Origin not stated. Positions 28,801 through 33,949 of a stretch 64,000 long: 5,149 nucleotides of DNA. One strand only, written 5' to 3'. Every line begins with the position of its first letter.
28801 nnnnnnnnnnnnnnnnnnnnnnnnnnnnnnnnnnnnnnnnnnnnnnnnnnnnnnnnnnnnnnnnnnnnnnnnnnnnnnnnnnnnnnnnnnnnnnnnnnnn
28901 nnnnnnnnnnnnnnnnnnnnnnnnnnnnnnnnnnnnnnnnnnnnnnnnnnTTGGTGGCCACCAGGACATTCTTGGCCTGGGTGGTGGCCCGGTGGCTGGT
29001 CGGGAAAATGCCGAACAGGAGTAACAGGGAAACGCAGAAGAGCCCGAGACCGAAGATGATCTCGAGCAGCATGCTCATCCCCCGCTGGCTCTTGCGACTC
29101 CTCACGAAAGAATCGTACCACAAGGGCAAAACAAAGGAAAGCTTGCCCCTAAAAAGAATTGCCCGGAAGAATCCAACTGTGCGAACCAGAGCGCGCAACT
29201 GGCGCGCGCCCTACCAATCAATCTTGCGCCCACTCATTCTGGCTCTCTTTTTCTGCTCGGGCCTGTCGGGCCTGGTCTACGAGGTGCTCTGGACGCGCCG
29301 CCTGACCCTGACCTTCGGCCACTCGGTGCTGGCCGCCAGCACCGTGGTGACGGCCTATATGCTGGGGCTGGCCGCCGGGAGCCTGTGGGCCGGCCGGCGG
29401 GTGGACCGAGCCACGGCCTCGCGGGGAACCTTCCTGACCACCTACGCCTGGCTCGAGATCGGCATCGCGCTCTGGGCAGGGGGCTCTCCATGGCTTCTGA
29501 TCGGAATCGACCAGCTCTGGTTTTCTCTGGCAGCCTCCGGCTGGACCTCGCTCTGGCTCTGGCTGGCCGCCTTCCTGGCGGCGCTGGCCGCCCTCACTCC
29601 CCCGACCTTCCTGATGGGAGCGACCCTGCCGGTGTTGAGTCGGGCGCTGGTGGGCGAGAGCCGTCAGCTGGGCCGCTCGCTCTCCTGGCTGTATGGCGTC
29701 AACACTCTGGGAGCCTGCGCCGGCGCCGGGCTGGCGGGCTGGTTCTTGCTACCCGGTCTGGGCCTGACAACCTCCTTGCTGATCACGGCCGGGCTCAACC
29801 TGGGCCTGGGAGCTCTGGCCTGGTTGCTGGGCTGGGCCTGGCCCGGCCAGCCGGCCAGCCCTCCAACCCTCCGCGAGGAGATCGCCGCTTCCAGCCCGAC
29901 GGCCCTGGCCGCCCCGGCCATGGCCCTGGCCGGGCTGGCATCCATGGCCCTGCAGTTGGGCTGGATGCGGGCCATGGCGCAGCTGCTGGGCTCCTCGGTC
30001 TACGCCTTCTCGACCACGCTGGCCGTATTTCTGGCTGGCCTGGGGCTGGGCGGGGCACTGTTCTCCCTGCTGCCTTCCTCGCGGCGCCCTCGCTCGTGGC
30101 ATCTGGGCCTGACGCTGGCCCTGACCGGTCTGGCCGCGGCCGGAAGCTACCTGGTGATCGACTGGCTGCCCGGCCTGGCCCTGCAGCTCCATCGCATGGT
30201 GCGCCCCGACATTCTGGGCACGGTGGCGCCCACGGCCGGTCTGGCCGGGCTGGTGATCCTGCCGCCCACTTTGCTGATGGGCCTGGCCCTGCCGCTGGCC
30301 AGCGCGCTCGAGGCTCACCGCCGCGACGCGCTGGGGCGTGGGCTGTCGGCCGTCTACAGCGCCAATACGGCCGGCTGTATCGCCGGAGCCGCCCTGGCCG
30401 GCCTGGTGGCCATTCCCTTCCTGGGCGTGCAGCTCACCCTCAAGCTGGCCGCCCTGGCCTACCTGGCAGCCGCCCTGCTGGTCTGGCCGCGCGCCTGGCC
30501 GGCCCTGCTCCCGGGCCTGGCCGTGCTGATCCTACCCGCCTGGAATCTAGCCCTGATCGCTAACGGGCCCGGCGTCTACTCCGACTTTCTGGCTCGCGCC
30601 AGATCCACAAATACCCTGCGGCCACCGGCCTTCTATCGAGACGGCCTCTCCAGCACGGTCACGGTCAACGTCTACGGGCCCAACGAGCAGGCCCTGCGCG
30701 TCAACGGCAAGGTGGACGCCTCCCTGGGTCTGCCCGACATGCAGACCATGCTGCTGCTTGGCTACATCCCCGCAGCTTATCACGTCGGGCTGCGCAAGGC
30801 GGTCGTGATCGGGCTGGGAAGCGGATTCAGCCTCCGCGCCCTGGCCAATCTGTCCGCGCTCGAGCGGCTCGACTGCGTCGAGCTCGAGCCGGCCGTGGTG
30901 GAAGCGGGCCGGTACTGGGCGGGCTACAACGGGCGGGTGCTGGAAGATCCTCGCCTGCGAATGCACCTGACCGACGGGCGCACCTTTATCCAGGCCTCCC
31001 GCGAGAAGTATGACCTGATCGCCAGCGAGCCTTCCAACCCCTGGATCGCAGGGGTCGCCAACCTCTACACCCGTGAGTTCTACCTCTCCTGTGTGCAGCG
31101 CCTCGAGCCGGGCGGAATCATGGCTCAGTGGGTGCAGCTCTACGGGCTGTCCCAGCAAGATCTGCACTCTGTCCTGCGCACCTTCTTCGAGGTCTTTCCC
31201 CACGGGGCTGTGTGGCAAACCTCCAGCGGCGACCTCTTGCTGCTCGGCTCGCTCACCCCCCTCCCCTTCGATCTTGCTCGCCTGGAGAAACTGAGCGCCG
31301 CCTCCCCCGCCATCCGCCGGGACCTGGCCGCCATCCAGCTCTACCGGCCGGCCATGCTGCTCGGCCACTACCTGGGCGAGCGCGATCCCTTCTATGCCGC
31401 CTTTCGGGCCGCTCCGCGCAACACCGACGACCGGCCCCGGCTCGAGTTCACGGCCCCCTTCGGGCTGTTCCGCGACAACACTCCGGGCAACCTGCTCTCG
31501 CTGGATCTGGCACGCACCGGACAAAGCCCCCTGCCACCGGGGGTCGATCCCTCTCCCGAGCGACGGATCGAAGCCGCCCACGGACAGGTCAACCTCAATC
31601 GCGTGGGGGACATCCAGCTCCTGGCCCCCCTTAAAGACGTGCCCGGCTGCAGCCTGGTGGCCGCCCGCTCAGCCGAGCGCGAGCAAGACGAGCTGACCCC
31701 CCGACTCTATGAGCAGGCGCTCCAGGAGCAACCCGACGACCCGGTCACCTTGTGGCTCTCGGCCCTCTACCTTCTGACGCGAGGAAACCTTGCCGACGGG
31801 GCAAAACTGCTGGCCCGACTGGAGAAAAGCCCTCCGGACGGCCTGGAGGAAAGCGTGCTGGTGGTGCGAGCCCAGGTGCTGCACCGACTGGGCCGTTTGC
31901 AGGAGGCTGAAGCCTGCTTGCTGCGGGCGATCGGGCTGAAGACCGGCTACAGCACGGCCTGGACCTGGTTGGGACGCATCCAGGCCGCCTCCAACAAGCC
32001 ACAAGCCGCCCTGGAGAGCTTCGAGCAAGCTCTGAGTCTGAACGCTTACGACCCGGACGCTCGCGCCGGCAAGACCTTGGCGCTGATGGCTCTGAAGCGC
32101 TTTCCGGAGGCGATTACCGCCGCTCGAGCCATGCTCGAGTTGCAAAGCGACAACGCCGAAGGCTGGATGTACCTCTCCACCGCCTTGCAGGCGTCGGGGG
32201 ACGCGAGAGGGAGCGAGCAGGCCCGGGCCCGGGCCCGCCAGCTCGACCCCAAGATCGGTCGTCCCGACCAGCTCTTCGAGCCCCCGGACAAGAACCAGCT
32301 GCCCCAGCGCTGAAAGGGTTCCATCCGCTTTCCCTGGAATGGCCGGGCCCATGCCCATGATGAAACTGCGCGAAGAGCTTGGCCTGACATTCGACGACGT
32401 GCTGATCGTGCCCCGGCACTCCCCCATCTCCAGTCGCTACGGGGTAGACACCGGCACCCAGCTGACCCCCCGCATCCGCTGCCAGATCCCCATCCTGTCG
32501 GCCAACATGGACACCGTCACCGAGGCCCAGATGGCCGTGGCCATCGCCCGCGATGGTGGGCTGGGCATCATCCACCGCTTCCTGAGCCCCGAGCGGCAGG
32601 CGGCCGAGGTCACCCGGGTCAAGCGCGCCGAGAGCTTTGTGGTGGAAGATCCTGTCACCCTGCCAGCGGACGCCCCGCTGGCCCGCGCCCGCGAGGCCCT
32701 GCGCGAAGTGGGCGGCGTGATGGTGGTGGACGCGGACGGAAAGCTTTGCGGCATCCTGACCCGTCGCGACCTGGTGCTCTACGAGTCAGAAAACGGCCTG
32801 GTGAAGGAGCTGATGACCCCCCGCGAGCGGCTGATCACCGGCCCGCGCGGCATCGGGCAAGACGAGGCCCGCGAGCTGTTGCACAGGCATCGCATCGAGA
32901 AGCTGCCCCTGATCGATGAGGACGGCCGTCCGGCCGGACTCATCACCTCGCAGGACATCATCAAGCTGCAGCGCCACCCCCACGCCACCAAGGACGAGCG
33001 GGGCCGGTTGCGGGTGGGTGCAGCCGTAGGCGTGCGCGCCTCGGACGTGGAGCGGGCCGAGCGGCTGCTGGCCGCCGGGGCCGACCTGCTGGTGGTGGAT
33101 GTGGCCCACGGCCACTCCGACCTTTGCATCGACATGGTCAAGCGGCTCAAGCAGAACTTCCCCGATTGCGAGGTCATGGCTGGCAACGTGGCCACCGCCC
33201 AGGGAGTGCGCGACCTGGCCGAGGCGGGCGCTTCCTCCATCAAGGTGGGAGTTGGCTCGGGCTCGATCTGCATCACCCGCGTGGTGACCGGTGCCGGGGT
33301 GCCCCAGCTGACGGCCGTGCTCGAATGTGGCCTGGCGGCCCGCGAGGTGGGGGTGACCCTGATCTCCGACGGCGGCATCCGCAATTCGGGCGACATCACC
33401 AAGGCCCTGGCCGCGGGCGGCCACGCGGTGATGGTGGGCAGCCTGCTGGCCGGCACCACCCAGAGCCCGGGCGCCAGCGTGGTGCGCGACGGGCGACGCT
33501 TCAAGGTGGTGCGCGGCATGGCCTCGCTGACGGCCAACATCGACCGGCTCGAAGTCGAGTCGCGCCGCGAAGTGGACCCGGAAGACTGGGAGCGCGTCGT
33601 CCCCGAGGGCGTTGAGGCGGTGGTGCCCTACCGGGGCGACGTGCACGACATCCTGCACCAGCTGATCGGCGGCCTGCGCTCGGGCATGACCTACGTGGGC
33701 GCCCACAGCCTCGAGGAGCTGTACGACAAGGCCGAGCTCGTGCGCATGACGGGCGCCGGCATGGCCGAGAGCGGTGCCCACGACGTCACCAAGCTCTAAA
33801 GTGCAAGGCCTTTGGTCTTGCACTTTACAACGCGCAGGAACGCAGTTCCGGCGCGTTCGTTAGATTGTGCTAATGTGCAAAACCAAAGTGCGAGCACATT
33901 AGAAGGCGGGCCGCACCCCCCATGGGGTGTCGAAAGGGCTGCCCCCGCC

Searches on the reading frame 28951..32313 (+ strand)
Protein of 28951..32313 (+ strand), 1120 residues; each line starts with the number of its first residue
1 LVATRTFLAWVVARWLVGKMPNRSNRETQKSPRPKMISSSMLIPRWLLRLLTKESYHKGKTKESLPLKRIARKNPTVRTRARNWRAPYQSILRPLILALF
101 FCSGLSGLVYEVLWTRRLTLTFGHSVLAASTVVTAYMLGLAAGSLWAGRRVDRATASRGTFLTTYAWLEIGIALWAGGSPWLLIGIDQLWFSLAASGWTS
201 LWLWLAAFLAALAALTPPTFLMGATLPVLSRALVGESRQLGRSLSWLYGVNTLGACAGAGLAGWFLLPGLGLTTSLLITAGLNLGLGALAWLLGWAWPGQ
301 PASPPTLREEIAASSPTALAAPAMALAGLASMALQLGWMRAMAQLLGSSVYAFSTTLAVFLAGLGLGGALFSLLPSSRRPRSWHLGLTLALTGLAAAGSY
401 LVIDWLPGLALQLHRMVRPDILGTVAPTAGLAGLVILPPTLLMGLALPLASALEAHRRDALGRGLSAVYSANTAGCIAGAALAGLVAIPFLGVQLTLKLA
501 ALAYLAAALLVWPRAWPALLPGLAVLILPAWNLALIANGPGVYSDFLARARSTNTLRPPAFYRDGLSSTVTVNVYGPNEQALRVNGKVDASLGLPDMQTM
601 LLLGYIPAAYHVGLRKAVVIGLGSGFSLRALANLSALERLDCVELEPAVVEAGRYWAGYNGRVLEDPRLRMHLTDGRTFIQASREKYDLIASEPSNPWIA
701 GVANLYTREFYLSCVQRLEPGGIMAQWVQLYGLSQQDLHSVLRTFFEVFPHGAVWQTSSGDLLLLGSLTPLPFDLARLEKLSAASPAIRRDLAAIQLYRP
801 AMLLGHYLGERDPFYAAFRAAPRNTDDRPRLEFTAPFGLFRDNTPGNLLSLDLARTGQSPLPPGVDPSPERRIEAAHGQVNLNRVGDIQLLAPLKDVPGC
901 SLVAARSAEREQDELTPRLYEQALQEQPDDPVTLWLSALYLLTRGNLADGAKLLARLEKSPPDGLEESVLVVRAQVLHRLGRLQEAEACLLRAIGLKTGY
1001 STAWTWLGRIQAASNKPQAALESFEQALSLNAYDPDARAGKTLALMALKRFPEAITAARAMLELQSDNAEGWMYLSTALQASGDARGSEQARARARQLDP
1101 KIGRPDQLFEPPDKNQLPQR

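Call 55: search_protein_families(library=pfam, proteins=[window:28951-32313:+], max_evalue=0.001)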
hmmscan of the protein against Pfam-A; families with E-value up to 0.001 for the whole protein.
window:28951-32313:+ (1120 aa): 12 families
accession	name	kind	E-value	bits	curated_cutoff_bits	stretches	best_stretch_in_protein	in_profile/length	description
PF01564.23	Spermine_synth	-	1.4e-16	61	22.9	1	603-750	8-154/186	Spermine/spermidine synthase domain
PF07719.23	TPR_2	-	1.6e-11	43.8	27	0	1003-1031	3-31/34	Tetratricopeptide repeat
PF00515.34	TPR_1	-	3.6e-10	39.6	27.8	0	1003-1031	3-31/34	Tetratricopeptide repeat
PF23914.1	TPR_CcmH_CycH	-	8.2e-10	39.2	42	1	1001-1062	50-110/158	Cytochrome c-type biogenesis protein H TPR domain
PF13181.12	TPR_8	-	2.8e-08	33.7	25.7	0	1002-1032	2-32/34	Tetratricopeptide repeat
PF13432.12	TPR_16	-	3.1e-07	31.2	32.7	2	1007-1068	3-64/65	Tetratricopeptide repeat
PF14559.12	TPR_19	-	1.5e-05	25.6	25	1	1013-1073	3-63/68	Tetratricopeptide repeat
PF12895.13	ANAPC3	-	2.5e-05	24.9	27.2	0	919-992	11-81/82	Anaphase-promoting complex, cyclosome, subunit 3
PF13414.12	TPR_11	-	6.3e-05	23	26.8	0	1009-1038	2-31/42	TPR repeat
PF25063.1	ARM_TT21_C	-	7.8e-05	23.1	35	1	906-1067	31-196/209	Tetratricopeptide repeat protein 21 C-terminal ARM domain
PF13424.12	TPR_12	-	8e-05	23.2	30.1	1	970-1030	6-74/77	Tetratricopeptide repeat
PF25062.1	ARM_TT21_N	-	0.00033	20.9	40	0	967-1059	100-192/222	Tetratricopeptide repeat protein 21 N-terminal ARM repeat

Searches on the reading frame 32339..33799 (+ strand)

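Call 55: search_protein_families(library=pfam, proteins=[window:32339-33799:+], max_evalue=0.001)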
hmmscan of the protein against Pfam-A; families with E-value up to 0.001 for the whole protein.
window:32339-33799:+ (486 aa): 5 families
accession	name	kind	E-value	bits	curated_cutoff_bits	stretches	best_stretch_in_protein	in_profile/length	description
PF00478.31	IMPDH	-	9.3e-140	465.9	25.6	1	15-481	1-345/345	IMP dehydrogenase / GMP reductase domain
PF00571.33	CBS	-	3.4e-21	75.7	24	2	100-148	4-54/57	CBS domain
PF03060.21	NMO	-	6.9e-07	29.4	28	1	46-99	8-62/331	Nitronate monooxygenase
PF01070.24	FMN_dh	-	1.2e-05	25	24.9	1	259-370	202-305/350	FMN-dependent dehydrogenase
PF00977.27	His_biosynth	-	0.00063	19.7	23.6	0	334-369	69-104/228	Histidine biosynthesis protein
